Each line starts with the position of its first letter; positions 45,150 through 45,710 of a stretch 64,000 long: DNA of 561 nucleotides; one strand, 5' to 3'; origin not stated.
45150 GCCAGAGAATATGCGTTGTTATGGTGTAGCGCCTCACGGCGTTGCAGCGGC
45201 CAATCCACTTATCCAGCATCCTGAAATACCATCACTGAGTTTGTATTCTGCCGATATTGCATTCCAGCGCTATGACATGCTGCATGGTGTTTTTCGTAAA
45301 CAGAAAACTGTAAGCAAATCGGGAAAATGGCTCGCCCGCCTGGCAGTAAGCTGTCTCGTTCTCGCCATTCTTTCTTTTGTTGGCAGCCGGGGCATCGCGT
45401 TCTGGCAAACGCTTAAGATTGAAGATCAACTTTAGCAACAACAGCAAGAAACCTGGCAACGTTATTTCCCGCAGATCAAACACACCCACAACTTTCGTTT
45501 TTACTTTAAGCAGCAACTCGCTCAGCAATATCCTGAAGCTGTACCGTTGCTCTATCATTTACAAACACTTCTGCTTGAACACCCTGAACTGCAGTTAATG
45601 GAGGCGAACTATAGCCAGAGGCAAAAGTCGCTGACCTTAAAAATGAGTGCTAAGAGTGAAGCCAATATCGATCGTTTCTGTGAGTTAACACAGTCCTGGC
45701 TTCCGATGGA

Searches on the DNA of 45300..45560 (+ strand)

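Call 20: search_dna_similar(query=window:45406-45460:+, collection=ecoli_genomes, mode=near, max_rows=30, max_evalue=10)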
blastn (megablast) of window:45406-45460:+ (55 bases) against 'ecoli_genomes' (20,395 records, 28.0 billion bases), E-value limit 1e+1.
No match.

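Call 22: search_dna_similar(query=window:45300-45560:+, collection=ecoli_genomes, mode=near, max_rows=8)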
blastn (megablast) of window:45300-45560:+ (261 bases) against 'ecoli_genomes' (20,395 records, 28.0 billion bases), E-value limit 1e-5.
Records with a match: 3149; places in all: 3152; records where one place covers at least 80% of the query: 3146.
Genomes with a match: 3149 of 5426; with a place that covers at least 80% of the query: 3146. Places per genome that has any: lowest 1, median 1, highest 2. On chromosomes: 3151 places; on plasmids: 1.
Best place of each record, by identity: >=99% 346; 95-99% 2803.
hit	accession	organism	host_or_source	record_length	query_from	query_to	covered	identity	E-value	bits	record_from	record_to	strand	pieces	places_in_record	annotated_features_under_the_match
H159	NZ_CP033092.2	Escherichia coli DSM 30083 = JCM 1649 = ATCC 11775 strain ...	-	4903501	1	261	100%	99.6%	1e-131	477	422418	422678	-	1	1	gspL: type II secretion system protein GspL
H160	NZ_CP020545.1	Escherichia coli strain ZJ3920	Homo sapiens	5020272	1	261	100%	99.6%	1e-131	477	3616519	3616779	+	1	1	gspL: type II secretion system protein GspL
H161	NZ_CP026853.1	Escherichia coli strain MS7163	Homo sapiens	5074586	1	261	100%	99.6%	1e-131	477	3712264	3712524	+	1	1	gspL: type II secretion system protein GspL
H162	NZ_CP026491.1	Escherichia coli strain HS13-1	Homo sapiens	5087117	1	261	100%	99.6%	1e-131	477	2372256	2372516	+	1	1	gspL: type II secretion system protein GspL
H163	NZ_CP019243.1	Escherichia coli strain Combat2C1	Homo sapiens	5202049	1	261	100%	99.6%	1e-131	477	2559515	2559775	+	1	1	gspL: type II secretion system protein GspL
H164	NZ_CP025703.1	Escherichia coli strain BH100N substr. MG2017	Homo sapiens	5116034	1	261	100%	99.6%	1e-131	477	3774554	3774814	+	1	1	gspL: type II secretion system protein GspL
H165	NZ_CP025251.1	Escherichia coli strain BH100 substr. MG2017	Homo sapiens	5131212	1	261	100%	99.6%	1e-131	477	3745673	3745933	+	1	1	gspL: type II secretion system protein GspL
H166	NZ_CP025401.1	Escherichia coli strain MS8345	Homo sapiens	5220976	1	261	100%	99.6%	1e-131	477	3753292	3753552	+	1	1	gspL: type II secretion system protein GspL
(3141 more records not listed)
